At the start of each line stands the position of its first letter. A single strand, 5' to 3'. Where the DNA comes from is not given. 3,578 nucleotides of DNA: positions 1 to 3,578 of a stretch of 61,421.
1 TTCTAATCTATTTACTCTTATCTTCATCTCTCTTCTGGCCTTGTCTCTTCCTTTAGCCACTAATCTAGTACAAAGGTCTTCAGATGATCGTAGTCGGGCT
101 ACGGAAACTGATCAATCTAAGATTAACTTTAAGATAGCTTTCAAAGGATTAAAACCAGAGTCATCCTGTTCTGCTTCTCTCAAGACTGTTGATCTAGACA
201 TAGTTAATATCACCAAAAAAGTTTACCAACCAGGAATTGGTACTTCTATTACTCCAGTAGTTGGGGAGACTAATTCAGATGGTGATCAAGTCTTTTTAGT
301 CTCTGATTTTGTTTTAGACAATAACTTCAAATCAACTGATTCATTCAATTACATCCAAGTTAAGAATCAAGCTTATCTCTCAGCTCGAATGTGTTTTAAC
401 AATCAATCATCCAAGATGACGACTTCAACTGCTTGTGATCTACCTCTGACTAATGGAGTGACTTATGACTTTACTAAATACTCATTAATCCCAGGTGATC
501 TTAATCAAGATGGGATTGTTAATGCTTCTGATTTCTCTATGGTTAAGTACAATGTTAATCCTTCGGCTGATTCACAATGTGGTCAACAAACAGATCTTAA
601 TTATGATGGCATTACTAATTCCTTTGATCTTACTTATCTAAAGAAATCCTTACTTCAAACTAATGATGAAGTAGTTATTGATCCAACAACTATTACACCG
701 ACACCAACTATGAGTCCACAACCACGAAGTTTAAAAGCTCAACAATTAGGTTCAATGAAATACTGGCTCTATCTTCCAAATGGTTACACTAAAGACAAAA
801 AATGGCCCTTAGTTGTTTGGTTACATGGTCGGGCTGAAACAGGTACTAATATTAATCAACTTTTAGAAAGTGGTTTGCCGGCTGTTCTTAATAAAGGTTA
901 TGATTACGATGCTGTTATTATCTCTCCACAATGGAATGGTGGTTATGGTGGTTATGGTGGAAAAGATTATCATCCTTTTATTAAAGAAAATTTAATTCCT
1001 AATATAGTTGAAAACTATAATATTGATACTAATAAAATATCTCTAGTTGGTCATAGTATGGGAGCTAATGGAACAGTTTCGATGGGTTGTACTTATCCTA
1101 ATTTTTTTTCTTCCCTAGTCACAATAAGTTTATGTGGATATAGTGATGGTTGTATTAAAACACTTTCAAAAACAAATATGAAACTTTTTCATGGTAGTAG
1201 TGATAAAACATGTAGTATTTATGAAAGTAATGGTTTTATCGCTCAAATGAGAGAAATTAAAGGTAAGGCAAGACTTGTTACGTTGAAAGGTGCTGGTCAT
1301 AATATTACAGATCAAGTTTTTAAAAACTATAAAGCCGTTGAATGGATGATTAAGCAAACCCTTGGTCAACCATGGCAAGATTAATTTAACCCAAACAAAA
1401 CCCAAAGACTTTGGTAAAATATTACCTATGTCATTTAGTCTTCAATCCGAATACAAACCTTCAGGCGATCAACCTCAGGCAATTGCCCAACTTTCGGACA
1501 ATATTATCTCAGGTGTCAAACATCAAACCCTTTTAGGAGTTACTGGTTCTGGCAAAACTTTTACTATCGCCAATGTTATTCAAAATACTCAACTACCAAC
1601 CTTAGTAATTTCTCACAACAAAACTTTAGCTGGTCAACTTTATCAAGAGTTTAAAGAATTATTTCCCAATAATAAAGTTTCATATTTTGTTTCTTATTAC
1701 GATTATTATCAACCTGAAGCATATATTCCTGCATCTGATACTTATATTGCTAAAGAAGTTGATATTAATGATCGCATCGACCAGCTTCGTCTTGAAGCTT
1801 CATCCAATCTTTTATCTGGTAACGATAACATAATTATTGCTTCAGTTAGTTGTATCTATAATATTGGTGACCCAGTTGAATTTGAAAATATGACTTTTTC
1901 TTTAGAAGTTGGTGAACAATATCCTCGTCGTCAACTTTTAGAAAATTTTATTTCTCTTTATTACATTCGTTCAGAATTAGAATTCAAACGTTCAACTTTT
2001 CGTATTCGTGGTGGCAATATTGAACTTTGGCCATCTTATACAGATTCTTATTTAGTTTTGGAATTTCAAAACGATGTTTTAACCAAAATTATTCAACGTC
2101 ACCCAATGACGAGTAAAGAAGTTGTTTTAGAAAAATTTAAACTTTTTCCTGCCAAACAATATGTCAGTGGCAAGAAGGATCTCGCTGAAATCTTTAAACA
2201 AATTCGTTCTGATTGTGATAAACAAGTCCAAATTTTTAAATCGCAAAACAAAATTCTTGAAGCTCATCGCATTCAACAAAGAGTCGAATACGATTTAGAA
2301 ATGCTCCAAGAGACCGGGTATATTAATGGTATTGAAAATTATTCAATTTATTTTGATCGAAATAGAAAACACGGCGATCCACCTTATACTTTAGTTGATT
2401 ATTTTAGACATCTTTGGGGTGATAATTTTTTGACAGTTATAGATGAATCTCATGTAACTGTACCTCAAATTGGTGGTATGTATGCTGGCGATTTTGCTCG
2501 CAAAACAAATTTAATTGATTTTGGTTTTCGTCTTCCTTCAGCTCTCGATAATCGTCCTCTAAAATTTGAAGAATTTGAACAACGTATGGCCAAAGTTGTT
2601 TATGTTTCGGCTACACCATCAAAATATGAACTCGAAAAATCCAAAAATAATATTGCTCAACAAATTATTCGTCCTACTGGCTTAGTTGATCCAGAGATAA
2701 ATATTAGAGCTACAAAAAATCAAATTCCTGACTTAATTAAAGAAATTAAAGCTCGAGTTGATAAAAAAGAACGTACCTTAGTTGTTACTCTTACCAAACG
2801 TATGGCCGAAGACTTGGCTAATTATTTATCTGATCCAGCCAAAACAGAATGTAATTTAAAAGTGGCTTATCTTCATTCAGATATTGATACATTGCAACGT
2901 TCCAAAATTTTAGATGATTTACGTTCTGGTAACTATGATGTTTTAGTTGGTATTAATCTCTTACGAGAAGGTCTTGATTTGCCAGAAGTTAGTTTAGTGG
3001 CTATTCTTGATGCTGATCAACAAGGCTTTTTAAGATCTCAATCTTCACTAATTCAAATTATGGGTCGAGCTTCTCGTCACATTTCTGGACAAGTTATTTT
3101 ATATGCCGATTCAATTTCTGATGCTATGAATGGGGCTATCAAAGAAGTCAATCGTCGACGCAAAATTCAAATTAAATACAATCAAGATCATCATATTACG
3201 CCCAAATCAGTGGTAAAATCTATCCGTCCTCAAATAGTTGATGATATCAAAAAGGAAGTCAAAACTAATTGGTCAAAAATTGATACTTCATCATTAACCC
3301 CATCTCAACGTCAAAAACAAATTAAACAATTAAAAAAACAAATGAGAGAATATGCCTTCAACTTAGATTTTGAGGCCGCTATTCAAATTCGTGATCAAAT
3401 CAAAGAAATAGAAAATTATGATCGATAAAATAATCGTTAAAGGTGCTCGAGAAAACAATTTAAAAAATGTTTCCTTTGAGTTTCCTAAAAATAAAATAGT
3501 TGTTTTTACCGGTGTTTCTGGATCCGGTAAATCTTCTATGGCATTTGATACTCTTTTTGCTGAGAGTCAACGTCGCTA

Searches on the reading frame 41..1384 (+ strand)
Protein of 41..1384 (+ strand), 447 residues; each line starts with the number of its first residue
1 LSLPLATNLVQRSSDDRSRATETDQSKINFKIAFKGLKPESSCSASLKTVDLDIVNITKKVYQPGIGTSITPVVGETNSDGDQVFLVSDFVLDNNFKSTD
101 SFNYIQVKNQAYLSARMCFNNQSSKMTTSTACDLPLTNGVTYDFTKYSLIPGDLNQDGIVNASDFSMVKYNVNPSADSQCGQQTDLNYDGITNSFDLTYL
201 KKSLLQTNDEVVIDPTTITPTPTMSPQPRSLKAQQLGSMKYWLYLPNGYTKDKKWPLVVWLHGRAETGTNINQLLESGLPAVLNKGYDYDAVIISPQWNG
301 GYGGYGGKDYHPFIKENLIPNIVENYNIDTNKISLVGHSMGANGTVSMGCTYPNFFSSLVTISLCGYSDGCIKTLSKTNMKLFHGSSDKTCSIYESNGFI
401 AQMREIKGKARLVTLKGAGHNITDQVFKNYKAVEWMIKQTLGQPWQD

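Call 34: search_protein_families(library=pfam, proteins=[window:41-1384:+], max_evalue=0.0001)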
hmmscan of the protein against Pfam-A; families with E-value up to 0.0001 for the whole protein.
window:41-1384:+ (447 aa): 2 families
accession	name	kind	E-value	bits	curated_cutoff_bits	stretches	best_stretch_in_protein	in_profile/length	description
PF00756.26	Esterase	-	5.1e-13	49.8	22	1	238-364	7-149/251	Putative esterase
PF00404.24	Dockerin_1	-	6.5e-12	45.9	22.9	1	151-205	1-57/57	Dockerin type I domain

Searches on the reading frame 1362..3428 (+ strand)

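Call 34: search_protein_families(library=pfam, proteins=[window:1362-3428:+], max_evalue=0.0001)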
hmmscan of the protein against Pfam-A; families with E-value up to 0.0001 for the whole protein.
window:1362-3428:+ (688 aa): 6 families
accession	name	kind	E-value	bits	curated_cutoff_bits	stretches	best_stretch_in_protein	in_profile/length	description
PF00271.37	Helicase_C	-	6.3e-21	75.1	23.5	1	457-573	5-109/110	Helicase conserved C-terminal domain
PF12344.14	UvrB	-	1.9e-19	69.7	27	1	580-622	1-43/43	Ultra-violet resistance protein B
PF17757.6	UvrB_inter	-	1.8e-15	57.2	22.9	1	180-267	2-91/91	UvrB interaction domain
PF04851.21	ResIII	-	6.1e-10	39.7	22.5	1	32-107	3-83/164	Type III restriction enzyme, res subunit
PF02151.25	UVR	-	4.4e-08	33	21.5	1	652-685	2-35/36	UvrB/uvrC motif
PF00270.35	DEAD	-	6.2e-08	33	26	0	37-107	4-77/167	DEAD/DEAH box helicase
